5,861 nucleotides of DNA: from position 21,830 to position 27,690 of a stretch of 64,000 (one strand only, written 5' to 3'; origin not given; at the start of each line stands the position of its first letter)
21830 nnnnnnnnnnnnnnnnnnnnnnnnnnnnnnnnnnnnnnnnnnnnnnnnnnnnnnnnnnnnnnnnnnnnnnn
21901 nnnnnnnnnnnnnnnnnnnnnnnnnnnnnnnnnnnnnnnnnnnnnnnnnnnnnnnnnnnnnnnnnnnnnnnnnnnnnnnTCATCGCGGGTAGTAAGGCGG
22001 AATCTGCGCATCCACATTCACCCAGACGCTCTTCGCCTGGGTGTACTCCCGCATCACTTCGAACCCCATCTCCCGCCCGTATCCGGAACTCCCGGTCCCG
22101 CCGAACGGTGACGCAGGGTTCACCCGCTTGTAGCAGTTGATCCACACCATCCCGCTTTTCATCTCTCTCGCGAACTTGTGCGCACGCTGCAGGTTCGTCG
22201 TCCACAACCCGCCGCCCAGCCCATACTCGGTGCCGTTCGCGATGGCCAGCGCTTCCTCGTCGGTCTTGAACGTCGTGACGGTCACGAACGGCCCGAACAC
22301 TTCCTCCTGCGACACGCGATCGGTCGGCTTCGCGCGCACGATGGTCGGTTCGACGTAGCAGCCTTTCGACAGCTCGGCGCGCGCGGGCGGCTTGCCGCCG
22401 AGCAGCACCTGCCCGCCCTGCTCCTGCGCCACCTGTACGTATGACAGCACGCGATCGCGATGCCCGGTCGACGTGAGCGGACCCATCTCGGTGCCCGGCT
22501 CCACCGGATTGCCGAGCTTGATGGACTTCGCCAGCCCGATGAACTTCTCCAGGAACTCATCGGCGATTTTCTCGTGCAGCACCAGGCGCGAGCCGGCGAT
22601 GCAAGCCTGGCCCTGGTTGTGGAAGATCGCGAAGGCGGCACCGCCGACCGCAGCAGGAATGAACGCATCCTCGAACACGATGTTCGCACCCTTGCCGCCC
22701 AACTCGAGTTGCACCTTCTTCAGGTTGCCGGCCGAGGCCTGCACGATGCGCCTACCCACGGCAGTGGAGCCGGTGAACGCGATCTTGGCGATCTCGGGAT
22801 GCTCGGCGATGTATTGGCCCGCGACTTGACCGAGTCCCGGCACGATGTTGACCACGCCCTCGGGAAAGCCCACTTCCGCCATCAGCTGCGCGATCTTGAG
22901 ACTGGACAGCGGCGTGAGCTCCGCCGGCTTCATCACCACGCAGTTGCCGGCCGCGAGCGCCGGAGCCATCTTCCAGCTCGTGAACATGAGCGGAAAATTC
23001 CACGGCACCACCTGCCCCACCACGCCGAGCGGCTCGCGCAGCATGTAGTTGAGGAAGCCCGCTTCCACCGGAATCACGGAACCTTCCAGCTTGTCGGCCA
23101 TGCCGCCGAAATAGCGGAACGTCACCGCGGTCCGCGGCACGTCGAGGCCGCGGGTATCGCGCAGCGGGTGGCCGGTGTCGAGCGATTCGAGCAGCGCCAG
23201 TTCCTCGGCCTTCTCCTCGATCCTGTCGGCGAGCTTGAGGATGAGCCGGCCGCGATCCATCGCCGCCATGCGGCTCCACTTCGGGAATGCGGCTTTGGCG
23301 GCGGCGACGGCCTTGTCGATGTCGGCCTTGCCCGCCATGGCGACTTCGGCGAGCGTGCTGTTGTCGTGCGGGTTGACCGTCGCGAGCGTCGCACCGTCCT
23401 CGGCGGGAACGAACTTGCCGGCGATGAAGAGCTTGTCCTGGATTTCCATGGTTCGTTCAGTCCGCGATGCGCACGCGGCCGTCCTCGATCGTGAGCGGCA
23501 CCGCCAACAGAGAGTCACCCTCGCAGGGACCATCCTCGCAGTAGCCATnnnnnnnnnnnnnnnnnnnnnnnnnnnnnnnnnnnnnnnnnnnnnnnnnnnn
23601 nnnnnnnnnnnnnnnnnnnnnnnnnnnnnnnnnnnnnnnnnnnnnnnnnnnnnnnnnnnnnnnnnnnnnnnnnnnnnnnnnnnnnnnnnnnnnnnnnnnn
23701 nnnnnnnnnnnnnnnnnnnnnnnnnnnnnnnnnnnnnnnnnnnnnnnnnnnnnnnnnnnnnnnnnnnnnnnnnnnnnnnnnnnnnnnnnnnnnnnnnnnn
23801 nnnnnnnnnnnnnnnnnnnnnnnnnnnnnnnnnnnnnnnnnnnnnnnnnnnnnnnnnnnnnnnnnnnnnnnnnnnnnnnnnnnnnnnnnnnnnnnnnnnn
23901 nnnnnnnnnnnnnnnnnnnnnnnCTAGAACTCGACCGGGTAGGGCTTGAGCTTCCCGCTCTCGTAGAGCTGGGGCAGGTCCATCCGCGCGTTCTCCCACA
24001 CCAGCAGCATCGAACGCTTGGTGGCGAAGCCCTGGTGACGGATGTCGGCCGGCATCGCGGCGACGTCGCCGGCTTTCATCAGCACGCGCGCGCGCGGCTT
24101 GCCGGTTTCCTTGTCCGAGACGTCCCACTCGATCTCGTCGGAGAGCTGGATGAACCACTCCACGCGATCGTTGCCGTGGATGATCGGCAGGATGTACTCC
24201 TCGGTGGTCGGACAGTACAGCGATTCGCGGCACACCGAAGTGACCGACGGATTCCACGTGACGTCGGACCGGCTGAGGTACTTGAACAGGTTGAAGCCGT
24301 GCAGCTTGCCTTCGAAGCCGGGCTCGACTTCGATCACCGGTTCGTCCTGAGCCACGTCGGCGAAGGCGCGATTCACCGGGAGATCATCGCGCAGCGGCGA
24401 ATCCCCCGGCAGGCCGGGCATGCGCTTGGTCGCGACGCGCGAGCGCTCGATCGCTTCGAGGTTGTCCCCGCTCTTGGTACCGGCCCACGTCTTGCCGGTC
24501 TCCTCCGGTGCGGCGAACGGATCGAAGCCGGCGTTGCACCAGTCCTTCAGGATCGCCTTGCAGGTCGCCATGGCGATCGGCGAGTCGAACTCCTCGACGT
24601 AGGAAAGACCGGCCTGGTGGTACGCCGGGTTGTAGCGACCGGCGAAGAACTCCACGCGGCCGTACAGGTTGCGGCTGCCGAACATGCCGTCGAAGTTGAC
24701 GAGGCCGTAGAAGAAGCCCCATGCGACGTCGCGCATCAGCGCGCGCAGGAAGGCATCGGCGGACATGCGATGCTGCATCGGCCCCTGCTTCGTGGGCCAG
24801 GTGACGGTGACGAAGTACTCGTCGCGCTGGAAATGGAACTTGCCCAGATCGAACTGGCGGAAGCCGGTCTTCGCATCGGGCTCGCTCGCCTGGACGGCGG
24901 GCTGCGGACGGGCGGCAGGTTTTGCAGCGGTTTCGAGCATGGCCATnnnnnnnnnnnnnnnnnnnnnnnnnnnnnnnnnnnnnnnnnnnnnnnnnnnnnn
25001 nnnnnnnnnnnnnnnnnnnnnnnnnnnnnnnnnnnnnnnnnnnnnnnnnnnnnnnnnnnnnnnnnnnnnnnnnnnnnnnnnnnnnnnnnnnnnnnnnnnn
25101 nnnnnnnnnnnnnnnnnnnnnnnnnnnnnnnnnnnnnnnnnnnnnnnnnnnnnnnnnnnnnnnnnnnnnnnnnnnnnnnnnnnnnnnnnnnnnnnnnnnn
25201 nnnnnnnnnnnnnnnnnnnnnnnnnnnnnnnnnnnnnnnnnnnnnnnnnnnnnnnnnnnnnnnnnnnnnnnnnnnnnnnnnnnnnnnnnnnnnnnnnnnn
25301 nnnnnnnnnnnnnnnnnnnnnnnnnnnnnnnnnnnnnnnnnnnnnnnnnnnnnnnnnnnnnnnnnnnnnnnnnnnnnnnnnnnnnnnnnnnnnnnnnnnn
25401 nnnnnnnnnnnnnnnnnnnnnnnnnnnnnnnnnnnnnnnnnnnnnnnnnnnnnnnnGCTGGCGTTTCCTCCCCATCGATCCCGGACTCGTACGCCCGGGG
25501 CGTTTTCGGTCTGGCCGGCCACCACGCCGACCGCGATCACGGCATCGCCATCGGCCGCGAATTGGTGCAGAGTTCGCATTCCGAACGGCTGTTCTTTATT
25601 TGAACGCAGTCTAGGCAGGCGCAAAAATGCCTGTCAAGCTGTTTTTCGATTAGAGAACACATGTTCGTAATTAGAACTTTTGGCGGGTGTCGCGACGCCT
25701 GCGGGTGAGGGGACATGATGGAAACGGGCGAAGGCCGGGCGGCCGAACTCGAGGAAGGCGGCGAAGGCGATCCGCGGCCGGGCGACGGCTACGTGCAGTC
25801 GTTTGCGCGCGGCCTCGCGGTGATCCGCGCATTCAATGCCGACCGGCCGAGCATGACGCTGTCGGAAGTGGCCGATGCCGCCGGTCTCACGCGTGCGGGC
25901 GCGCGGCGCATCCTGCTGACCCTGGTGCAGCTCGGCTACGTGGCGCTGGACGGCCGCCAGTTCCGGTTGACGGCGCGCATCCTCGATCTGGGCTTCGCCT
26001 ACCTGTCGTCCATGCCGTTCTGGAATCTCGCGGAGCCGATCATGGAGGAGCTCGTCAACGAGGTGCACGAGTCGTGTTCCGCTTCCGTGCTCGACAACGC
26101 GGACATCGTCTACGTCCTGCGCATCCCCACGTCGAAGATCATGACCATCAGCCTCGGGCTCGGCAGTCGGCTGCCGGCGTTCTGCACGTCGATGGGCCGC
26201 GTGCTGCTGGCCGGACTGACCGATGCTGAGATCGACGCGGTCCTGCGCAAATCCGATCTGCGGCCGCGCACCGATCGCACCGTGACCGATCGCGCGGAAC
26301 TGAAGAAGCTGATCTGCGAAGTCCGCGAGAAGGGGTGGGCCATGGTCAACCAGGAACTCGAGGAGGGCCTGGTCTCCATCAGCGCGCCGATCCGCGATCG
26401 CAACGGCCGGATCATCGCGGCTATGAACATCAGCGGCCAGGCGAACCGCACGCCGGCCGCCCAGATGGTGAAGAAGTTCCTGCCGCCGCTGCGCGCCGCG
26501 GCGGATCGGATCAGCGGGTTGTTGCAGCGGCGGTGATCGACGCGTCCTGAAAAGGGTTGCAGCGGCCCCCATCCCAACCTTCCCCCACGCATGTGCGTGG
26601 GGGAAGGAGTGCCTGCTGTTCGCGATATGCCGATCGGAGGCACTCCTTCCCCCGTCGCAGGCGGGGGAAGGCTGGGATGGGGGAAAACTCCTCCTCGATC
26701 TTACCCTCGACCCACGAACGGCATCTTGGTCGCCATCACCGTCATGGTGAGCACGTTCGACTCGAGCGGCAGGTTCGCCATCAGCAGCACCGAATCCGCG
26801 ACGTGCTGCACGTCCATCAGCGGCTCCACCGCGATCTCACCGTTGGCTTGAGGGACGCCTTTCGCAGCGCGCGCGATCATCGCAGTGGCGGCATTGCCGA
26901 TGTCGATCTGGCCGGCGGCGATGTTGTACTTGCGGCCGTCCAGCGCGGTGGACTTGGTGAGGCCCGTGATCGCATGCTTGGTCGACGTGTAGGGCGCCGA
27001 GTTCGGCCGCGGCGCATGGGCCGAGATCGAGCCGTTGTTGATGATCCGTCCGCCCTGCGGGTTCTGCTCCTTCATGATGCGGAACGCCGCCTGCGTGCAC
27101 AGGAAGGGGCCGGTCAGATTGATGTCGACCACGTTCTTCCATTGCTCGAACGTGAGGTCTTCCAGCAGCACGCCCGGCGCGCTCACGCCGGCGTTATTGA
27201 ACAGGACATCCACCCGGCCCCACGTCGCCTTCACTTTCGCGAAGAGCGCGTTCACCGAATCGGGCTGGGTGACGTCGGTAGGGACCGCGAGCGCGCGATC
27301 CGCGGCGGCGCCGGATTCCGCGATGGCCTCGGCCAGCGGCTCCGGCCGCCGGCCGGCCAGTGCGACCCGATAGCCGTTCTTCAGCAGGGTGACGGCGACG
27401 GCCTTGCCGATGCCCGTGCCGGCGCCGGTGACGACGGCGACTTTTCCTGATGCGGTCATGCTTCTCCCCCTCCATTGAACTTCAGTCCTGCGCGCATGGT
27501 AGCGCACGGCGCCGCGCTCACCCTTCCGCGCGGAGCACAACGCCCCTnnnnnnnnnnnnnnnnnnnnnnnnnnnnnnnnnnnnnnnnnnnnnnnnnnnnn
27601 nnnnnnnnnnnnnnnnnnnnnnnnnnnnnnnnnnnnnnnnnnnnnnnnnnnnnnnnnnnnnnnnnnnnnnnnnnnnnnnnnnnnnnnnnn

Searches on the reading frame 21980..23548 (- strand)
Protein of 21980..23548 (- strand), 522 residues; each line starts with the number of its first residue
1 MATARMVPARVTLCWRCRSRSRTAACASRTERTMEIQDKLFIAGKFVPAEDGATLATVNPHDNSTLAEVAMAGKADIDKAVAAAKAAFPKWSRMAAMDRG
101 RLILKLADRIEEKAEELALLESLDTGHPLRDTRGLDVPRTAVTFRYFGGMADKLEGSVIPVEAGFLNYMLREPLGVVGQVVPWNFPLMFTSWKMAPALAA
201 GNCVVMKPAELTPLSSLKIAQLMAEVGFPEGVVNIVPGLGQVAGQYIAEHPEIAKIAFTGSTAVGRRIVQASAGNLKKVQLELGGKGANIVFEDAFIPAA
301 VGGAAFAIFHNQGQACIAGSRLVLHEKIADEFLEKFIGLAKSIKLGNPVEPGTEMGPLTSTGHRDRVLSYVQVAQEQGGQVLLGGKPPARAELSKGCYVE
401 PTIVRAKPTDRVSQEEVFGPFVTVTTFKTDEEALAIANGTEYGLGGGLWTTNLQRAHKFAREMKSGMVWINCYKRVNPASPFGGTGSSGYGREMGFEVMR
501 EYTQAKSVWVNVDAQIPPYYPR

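Call 10: search_protein_families(library=pfam, proteins=[window:21980-23548:-], max_evalue=0.0001)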
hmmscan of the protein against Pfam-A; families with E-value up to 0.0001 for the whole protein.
window:21980-23548:- (522 aa): 1 family
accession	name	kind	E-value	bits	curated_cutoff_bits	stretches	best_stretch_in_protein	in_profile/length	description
PF00171.27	Aldedh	-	4.2e-175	583.2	23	1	47-508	2-461/461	Aldehyde dehydrogenase family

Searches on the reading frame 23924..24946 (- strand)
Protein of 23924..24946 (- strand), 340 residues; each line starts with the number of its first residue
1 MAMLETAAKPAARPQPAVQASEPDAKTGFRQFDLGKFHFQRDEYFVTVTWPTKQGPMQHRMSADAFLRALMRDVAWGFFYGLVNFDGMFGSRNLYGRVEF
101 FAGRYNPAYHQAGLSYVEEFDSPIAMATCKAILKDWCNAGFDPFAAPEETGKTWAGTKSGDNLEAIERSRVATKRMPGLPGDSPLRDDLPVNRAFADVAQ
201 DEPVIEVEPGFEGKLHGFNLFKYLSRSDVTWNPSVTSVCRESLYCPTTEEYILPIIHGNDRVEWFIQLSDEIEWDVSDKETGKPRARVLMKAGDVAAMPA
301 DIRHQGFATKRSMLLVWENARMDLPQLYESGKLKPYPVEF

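Call 10: search_protein_families(library=pfam, proteins=[window:23924-24946:-], max_evalue=0.0001)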
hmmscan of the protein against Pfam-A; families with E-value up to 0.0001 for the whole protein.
window:23924-24946:- (340 aa): 1 family
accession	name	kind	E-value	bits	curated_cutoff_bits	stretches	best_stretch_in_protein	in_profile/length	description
PF18191.6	PnpCD_PnpD_N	-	1.8e-60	203.3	25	1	20-171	1-151/151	Hydroquinone 1,2-dioxygenase large subunit N-terminal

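Call 86: search_solved_structures(query=window:23924-24946:-, max_evalue=1e-10)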
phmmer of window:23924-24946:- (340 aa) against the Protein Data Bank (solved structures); distinct sequences matched with E-value up to 1e-10: 2.
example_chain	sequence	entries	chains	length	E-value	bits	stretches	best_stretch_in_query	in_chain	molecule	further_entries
4zxa_W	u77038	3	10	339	2.1e-160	536.8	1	1-340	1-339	Hydroquinone dioxygenase large subunit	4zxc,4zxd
5m21_B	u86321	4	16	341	2e-128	431.5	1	25-340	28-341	Hydroquinone dioxygenase large subunit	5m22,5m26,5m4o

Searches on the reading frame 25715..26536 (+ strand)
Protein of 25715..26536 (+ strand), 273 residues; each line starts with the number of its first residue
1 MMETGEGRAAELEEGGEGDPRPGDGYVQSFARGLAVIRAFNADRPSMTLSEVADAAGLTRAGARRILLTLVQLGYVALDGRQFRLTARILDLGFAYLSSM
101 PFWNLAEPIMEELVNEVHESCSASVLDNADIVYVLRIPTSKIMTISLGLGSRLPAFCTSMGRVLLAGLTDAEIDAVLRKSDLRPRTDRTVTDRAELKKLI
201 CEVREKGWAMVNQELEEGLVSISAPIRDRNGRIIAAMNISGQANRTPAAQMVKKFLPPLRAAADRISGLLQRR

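Call 10: search_protein_families(library=pfam, proteins=[window:25715-26536:+], max_evalue=0.0001)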
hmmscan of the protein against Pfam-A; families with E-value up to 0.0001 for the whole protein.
window:25715-26536:+ (273 aa): 2 families
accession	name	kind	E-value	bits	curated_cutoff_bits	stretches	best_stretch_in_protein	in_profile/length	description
PF01614.24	IclR_C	-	1.8e-45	155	24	1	94-267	1-173/174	Bacterial transcriptional regulator IclR C-terminal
PF09339.16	HTH_IclR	-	2.4e-14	53.3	22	1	31-79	3-51/52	IclR helix-turn-helix domain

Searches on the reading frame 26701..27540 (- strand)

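Call 60: search_protein_families(library=pfam, proteins=[window:26701-27540:-], max_evalue=0.00001)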
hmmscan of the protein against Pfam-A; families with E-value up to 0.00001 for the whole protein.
window:26701-27540:- (279 aa): 3 families
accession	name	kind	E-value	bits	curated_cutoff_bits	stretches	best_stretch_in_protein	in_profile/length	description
PF00106.31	adh_short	-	4e-53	180.2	26.6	1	33-225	1-190/195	short chain dehydrogenase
PF13561.12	adh_short_C2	-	2.7e-39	135.6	27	1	39-256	1-218/236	Enoyl-(Acyl carrier protein) reductase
PF08659.16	KR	-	1.3e-09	38.7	22.6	1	36-145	4-116/180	KR domain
